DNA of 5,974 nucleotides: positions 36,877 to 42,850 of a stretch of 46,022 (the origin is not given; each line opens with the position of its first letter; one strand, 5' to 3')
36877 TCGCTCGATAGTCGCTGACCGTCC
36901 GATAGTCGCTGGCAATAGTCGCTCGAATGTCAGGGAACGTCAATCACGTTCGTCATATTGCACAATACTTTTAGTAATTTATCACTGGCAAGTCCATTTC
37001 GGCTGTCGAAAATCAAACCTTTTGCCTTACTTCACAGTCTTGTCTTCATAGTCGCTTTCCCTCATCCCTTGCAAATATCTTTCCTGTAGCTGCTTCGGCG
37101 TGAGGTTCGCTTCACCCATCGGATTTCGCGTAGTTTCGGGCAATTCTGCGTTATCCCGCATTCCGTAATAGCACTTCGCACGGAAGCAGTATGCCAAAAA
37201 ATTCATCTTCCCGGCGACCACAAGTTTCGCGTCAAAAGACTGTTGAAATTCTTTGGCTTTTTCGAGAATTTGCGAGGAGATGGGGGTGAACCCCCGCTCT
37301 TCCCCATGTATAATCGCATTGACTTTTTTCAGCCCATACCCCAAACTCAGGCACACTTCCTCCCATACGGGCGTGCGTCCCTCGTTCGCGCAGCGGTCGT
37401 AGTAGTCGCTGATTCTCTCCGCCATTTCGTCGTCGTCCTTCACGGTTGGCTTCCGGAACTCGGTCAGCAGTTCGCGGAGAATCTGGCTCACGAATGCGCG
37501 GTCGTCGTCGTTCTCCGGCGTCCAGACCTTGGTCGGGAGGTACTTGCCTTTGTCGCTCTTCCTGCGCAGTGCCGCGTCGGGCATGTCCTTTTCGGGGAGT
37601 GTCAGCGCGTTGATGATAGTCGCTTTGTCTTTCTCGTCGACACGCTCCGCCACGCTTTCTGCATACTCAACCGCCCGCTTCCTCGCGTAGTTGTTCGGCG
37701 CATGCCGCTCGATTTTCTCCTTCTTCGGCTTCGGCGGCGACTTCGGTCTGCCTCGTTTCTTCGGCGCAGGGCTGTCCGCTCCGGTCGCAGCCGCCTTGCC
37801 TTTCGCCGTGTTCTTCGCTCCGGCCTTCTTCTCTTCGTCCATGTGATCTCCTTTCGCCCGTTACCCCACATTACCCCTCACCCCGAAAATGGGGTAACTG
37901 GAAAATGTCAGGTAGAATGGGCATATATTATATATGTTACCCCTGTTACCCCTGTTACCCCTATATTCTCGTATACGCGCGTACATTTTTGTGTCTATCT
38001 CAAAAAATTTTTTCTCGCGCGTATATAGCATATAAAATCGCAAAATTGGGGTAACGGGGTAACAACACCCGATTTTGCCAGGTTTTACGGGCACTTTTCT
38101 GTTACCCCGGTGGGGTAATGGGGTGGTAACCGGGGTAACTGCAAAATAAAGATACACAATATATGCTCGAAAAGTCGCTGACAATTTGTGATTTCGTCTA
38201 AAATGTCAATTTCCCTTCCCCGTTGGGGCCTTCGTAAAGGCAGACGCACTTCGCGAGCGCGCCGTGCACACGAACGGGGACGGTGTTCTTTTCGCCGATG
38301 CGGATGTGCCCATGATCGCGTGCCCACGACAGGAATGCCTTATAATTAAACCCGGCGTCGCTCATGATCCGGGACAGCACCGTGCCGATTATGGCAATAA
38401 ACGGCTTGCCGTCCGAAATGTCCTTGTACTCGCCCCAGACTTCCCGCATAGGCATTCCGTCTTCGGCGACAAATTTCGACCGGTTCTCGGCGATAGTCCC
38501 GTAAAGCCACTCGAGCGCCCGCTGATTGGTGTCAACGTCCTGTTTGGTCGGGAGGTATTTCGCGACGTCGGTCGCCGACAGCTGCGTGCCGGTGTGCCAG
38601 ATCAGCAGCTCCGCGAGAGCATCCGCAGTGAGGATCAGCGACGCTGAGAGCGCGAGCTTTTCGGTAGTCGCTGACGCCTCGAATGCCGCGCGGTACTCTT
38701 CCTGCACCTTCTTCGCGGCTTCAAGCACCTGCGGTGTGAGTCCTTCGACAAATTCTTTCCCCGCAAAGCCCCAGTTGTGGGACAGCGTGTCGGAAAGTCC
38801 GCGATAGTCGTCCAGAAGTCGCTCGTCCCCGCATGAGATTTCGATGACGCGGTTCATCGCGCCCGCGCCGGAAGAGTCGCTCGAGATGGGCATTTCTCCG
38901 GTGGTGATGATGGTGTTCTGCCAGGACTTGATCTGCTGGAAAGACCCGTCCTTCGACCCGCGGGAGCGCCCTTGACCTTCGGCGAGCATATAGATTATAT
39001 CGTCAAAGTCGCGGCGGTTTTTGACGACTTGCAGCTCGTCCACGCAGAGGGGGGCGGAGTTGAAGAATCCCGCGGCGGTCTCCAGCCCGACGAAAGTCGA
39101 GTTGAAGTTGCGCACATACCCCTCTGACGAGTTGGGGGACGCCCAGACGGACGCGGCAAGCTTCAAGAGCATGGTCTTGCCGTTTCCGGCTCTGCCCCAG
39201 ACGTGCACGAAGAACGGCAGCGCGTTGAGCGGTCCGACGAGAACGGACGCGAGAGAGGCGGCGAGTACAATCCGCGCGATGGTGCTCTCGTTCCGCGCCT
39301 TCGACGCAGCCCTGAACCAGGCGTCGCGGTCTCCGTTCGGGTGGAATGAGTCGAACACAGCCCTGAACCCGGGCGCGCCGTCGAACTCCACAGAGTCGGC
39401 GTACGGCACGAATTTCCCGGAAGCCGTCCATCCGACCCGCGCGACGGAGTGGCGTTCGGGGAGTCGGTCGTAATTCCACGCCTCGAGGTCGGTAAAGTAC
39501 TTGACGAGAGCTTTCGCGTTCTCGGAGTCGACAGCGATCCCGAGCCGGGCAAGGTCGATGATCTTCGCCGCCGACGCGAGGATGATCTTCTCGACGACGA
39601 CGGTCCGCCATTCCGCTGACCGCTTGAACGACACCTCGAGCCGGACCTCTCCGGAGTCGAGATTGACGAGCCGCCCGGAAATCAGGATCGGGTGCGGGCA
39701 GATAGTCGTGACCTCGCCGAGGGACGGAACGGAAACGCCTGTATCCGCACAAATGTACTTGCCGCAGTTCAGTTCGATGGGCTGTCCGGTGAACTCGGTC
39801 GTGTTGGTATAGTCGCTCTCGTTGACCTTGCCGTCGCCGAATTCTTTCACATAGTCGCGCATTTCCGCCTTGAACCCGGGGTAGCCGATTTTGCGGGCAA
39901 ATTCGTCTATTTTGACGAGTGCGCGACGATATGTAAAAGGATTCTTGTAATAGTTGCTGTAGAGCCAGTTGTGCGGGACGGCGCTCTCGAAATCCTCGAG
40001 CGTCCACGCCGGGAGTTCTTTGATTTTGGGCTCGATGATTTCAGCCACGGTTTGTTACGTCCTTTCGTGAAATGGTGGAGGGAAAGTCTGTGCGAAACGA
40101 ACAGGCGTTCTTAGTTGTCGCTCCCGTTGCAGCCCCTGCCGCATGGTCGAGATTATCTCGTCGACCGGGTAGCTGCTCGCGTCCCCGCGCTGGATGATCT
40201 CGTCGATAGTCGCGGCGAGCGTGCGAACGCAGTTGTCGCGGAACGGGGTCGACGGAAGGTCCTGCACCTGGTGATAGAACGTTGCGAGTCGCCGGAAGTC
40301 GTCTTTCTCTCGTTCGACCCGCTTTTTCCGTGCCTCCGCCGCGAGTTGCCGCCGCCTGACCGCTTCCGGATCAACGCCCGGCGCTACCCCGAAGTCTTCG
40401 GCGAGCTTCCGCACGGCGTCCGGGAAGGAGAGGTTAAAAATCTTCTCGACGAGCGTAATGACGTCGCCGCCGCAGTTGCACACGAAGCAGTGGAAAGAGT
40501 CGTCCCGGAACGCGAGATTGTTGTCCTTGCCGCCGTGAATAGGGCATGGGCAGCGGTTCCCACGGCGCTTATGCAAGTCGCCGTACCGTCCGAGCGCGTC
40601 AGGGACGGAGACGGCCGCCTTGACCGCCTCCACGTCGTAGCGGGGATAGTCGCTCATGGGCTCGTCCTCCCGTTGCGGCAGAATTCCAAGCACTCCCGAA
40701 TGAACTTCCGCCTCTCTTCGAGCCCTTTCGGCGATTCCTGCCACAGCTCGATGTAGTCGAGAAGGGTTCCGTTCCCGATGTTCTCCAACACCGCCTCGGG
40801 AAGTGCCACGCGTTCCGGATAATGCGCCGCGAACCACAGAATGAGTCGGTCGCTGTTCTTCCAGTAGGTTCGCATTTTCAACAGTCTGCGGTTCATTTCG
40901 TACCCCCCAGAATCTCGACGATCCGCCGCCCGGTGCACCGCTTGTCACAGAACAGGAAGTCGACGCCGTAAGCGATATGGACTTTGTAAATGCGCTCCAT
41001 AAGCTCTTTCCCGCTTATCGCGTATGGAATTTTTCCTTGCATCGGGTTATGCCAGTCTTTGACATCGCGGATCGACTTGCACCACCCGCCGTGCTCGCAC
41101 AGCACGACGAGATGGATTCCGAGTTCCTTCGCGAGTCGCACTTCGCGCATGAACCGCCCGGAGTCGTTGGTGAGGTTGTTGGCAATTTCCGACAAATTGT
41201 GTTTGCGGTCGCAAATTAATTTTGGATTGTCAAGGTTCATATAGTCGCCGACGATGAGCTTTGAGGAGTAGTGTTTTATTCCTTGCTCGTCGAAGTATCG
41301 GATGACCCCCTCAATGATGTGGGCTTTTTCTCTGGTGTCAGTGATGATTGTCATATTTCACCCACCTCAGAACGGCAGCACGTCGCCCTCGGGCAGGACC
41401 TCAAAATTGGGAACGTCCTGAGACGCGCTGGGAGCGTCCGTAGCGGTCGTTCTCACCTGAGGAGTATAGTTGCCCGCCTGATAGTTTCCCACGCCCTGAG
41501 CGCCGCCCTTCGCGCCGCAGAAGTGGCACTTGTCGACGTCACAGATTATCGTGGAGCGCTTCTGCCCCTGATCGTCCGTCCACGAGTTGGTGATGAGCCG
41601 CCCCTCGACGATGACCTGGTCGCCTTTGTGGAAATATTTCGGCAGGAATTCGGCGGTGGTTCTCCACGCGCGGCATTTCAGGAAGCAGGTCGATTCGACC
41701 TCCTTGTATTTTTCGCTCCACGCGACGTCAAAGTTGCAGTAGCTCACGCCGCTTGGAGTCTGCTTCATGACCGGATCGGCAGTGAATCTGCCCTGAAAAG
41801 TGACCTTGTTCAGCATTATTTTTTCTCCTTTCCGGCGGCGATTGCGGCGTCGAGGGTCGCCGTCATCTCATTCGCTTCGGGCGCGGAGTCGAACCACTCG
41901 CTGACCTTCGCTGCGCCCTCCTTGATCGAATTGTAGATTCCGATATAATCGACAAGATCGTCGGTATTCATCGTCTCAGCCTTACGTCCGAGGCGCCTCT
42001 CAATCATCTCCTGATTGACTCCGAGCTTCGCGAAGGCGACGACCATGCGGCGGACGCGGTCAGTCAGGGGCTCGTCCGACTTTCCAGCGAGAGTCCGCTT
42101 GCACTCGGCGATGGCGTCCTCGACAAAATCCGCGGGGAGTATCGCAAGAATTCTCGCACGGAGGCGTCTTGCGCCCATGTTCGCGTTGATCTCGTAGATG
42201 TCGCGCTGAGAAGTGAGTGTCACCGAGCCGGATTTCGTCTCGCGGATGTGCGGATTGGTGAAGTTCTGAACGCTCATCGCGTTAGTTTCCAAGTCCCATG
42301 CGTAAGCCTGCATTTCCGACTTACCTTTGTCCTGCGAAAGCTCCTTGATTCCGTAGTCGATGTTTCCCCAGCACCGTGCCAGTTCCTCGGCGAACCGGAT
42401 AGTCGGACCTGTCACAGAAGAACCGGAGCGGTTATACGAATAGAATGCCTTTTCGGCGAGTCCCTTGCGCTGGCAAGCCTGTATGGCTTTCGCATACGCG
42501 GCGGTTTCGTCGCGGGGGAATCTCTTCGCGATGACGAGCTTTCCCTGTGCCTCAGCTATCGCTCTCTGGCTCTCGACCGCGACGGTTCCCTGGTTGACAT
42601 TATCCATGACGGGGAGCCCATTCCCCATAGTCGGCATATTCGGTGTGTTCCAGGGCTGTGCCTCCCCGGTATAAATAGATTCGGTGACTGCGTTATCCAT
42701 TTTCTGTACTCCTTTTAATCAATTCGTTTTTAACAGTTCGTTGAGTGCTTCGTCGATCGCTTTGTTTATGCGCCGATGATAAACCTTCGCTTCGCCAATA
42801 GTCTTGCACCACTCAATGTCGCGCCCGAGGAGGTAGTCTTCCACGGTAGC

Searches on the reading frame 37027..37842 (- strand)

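Call 25: search_protein_families(library=pfam, proteins=[window:37027-37842:-], max_evalue=1)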
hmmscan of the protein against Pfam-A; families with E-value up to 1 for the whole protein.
window:37027-37842:- (271 aa): 2 families
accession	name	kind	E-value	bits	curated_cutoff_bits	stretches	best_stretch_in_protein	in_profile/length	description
PF20346.3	DUF6641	-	0.073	13.5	27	1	156-196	15-55/143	Family of unknown function (DUF6641)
PF16677.11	GP3_package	-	0.087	13.4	29.4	1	130-232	2-103/105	DNA-packaging protein gp3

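Call 64: search_protein_families(library=phrogs, proteins=[window:37027-37842:-], max_evalue=0.001)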
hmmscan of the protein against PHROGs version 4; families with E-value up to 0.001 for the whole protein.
window:37027-37842:- (271 aa): 0 families

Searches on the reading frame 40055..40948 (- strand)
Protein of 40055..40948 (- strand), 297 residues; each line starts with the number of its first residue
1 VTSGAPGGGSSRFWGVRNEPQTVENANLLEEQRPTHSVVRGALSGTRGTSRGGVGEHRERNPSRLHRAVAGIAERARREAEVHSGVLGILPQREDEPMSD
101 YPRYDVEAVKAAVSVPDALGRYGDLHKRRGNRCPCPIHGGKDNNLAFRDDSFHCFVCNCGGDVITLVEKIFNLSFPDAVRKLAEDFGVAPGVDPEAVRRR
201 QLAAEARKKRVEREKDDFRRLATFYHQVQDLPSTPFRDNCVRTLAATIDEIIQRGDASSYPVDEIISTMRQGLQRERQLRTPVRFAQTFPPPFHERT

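Call 64: search_protein_families(library=phrogs, proteins=[window:40055-40948:-], max_evalue=0.001)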
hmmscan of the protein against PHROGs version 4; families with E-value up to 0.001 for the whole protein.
window:40055-40948:- (297 aa): 6 families
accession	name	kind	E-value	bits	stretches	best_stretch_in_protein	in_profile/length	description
phrog_11992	-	unknown function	9.8e-21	75.8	1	105-214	3-112/177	-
phrog_510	-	DNA, RNA and nucleotide metabolism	3.9e-17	63.2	1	102-231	11-145/667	DNA primase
phrog_6444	-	DNA, RNA and nucleotide metabolism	8.4e-13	49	1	105-227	9-129/577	DNA primase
phrog_47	-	DNA, RNA and nucleotide metabolism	1.5e-10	41.3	1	115-223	31-136/947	DNA primase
phrog_360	-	DNA, RNA and nucleotide metabolism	1.1e-09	39.5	1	126-212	25-116/133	DNA primase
phrog_18097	-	DNA, RNA and nucleotide metabolism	1.1e-09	39.1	1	103-185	4-89/199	DNA primase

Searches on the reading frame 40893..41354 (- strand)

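Call 64: search_protein_families(library=phrogs, proteins=[window:40893-41354:-], max_evalue=0.001)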
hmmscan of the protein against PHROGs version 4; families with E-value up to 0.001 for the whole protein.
window:40893-41354:- (153 aa): 1 family
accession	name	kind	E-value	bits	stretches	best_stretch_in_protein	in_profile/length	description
phrog_3490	-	DNA, RNA and nucleotide metabolism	5.4e-32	112.2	1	1-150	9-163/175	ERCC4-type nuclease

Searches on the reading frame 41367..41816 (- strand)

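Call 64: search_protein_families(library=phrogs, proteins=[window:41367-41816:-], max_evalue=0.001)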
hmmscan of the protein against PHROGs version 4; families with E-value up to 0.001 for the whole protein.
window:41367-41816:- (149 aa): 4 families
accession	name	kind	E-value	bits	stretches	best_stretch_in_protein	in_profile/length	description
phrog_44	-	DNA, RNA and nucleotide metabolism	1.9e-37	130.5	1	1-130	86-206/271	single strand DNA binding protein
phrog_26861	-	unknown function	0.00016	21.9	1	3-76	135-205/242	-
phrog_12631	-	DNA, RNA and nucleotide metabolism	0.00049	21.2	1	1-31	29-59/78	single strand DNA binding protein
phrog_25370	-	unknown function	0.00067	20.3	0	1-39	1-39/48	-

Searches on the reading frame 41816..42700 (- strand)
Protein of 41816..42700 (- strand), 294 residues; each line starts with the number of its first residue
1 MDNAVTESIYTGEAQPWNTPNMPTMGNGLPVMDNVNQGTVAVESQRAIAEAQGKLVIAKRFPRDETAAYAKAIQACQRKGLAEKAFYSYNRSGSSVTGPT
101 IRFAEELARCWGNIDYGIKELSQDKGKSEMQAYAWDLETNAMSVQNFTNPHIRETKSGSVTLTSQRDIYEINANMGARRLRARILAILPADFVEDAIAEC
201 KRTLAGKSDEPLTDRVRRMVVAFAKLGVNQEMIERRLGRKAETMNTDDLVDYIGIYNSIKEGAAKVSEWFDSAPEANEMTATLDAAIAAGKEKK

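Call 64: search_protein_families(library=phrogs, proteins=[window:41816-42700:-], max_evalue=0.001)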
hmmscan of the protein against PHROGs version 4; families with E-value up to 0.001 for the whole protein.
window:41816-42700:- (294 aa): 1 family
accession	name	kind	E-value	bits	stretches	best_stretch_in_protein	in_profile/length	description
phrog_3657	-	unknown function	3.7e-104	348.9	1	34-283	17-266/289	-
